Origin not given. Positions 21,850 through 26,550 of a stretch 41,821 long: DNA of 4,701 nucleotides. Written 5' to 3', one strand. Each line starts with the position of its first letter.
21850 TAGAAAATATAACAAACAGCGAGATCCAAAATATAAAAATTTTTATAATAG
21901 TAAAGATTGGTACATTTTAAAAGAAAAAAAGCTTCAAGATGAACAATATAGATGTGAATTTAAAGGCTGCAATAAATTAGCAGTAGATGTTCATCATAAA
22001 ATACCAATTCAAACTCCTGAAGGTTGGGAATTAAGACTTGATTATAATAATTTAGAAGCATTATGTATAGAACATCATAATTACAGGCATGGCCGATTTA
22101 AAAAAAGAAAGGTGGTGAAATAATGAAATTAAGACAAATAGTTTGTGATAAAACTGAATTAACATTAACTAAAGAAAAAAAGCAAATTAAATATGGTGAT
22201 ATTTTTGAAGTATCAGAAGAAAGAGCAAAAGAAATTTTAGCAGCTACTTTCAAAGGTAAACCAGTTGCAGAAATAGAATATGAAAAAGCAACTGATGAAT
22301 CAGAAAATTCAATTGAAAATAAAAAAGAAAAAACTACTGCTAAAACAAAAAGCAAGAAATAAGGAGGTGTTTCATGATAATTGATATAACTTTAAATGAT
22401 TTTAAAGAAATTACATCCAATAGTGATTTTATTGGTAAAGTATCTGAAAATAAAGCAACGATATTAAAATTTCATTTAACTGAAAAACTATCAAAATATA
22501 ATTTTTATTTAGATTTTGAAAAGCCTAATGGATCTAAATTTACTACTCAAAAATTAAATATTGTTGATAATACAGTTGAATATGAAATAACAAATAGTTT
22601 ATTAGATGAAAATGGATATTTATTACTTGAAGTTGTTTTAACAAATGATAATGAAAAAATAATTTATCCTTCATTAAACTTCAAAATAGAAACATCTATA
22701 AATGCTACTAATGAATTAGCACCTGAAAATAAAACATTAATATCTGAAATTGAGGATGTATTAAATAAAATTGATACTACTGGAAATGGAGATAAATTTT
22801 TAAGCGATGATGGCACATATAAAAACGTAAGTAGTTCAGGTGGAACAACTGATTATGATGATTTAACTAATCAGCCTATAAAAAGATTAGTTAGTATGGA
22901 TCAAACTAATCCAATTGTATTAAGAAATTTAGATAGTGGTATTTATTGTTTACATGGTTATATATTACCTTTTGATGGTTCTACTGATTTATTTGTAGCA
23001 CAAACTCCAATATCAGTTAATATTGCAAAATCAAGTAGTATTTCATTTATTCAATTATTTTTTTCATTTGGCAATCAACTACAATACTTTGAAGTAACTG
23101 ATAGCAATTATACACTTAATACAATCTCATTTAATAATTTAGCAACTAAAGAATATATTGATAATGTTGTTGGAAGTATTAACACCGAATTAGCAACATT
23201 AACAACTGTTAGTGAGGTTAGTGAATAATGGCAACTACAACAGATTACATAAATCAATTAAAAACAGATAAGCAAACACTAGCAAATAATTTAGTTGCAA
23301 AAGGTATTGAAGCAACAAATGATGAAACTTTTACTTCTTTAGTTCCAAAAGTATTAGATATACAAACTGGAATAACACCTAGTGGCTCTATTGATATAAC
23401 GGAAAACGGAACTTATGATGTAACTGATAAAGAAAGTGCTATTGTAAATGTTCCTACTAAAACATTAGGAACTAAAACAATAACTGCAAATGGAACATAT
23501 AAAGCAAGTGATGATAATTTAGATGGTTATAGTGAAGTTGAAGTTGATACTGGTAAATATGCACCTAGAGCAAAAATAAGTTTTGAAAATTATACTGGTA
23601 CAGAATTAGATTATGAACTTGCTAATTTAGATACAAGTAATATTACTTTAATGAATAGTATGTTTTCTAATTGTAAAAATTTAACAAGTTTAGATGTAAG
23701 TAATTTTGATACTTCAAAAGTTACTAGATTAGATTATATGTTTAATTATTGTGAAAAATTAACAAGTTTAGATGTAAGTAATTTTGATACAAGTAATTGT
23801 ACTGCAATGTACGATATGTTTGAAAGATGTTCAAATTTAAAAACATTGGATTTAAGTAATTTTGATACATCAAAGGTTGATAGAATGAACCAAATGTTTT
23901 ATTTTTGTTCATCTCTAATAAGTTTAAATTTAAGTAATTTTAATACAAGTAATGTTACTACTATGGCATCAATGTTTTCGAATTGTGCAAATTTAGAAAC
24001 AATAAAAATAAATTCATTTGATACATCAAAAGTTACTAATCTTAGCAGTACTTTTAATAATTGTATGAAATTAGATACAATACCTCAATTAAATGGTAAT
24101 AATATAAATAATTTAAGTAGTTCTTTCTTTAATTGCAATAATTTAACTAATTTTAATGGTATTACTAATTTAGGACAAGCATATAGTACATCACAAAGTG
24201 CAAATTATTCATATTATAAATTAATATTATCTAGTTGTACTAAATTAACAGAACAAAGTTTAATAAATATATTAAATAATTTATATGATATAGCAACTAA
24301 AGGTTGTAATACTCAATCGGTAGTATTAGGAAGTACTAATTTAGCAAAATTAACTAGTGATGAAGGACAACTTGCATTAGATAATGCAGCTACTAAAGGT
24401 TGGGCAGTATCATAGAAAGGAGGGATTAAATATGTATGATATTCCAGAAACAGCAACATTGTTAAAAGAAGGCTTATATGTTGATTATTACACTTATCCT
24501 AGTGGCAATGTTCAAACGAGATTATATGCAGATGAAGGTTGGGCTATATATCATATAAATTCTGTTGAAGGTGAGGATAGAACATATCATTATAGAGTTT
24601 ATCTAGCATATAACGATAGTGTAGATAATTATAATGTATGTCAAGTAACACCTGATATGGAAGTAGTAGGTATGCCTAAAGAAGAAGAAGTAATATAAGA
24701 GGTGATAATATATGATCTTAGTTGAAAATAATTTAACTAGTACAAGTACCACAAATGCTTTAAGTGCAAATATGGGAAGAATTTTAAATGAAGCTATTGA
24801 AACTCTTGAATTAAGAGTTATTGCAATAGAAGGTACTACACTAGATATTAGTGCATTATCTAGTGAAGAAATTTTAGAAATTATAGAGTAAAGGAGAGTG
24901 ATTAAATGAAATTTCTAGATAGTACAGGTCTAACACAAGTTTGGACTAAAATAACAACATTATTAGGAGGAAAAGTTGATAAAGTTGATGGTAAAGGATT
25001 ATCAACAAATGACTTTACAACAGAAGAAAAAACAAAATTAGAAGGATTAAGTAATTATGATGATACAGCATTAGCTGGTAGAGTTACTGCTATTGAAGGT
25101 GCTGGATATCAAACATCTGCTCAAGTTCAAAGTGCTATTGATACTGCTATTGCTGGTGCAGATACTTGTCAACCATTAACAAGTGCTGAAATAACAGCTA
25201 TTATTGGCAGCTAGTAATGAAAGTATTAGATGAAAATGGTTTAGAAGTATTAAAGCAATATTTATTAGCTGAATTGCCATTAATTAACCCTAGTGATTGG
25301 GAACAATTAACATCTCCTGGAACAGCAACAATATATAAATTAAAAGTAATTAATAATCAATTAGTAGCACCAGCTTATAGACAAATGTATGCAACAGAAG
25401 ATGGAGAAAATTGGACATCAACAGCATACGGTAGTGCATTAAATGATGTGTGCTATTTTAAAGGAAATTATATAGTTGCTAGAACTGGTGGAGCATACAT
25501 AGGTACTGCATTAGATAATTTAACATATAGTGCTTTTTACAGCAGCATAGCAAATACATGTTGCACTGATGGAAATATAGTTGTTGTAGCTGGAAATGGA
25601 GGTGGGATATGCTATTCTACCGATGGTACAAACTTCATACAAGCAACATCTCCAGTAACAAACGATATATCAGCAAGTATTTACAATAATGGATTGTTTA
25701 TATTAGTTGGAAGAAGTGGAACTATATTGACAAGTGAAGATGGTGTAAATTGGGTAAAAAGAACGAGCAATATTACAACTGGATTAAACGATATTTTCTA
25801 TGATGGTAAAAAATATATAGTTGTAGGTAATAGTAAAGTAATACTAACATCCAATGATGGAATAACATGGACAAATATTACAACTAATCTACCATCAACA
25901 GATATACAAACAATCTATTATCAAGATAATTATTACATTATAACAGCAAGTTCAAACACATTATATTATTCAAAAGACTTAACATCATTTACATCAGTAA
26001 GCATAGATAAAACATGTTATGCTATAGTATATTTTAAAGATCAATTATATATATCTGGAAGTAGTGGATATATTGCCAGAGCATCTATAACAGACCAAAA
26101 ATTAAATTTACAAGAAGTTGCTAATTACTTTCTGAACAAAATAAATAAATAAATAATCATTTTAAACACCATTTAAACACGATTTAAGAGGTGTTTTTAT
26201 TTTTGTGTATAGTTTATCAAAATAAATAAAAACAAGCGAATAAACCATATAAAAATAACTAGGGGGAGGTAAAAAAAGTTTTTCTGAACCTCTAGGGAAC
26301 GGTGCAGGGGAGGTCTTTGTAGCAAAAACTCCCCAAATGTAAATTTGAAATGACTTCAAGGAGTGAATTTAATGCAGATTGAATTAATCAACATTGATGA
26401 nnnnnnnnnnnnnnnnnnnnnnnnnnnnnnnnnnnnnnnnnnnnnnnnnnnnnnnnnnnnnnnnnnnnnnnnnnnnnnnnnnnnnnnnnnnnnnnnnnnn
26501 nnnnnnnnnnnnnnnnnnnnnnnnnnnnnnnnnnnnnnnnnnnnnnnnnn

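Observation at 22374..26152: Ectopic cluster of receptor-binding-like genes (fiber motifs, BspA-type LRR, BNR propeller) between the late regulator/HNH and the packaging genes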

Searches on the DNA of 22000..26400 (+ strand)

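Call 3: search_dna_similar(query=window:22000-26400:+, collection=phages, mode=near, max_rows=30)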
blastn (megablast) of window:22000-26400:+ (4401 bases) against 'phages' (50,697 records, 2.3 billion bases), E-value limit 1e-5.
No match.

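Call 6: search_dna_similar(query=window:22374-26152:+, collection=phages, mode=distant, max_rows=30)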
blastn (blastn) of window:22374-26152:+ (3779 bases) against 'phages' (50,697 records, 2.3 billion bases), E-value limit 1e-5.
Records with a match: 11; places in all: 25; records where one place covers at least 80% of the query: 0.
Best place of each record, by identity: 80-90% 2; 60-80% 9.
By first word of the organism name: Listeria 6; Bacillus 2; uncultured 2; Terrisporobacter 1.
By host as written in the record: Listeria monocytogenes 6; Bacillus cereus 2; - 2; Terrisporobacter petrolearius ELB 1.
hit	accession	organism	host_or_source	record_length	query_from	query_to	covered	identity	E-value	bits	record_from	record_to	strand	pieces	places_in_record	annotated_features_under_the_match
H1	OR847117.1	Listeria phage LM 4-11-1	Listeria monocytogenes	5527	1250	1605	9%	67.2%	4e-13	84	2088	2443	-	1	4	record has no annotation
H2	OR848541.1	Listeria phage LM 4-14-1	Listeria monocytogenes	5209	1250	1605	9%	67.2%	4e-13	84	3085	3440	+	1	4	record has no annotation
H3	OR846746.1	Listeria phage LM 4-11-1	Listeria monocytogenes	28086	1287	1651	10%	65.2%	2e-9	73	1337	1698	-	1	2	record has no annotation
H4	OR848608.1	Listeria phage LM 4-14-1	Listeria monocytogenes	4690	1287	1651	10%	65.2%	2e-9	73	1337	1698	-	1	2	record has no annotation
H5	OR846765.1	Listeria phage LM 4-11-1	Listeria monocytogenes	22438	1250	1495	7%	68.5%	1e-12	82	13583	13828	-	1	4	record has no annotation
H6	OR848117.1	Listeria phage LM 4-14-1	Listeria monocytogenes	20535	1250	1495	7%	68.5%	1e-12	82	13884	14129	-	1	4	record has no annotation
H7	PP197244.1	Terrisporobacter phage TPELB_ph1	Terrisporobacter petrolearius ELB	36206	2582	2685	3%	77.9%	1e-12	83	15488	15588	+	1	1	hypothetical protein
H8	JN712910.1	Bacillus phage BCD7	Bacillus cereus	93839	2599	2684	2%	79.1%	2e-10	75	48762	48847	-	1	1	putative tail fiber protein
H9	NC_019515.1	Bacillus phage BCD7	Bacillus cereus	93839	2599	2684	2%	79.1%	2e-10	75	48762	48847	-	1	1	putative tail fiber protein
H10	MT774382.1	uncultured phage cr10_1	human feces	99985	2599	2659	2%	82.0%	4e-6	62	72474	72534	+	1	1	hypothetical protein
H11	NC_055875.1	uncultured phage cr10_1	human feces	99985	2599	2659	2%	82.0%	4e-6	62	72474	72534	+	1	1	hypothetical protein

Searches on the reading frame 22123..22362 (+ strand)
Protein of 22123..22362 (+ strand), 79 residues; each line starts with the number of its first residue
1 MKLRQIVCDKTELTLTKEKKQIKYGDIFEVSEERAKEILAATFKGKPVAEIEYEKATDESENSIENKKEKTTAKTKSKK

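Call 4: search_protein_families(library=pfam, proteins=[window:22123-22362:+], max_evalue=1)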
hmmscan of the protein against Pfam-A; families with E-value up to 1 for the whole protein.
window:22123-22362:+ (79 aa): 3 families
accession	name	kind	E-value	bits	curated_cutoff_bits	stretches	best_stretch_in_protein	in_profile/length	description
PF00873.25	ACR_tran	-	0.022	12.9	28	1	13-67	243-298/1021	AcrB/AcrD/AcrF family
PF03537.19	Glyco_hydro_114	-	0.045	13.4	27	1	28-69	168-215/231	Glycoside-hydrolase family GH114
PF14903.11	WG_beta_rep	-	0.21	12.1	25.6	0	44-64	7-27/35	WG containing repeat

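Call 8: search_protein_families(library=phrogs, proteins=[window:22123-22362:+], max_evalue=0.01)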
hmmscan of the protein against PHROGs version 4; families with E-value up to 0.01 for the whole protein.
window:22123-22362:+ (79 aa): 0 families

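Call 78: search_protein_families(library=ncbifam, proteins=[window:22123-22362:+], max_evalue=0.01)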
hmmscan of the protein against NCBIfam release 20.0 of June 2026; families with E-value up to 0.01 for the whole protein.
window:22123-22362:+ (79 aa): 0 families
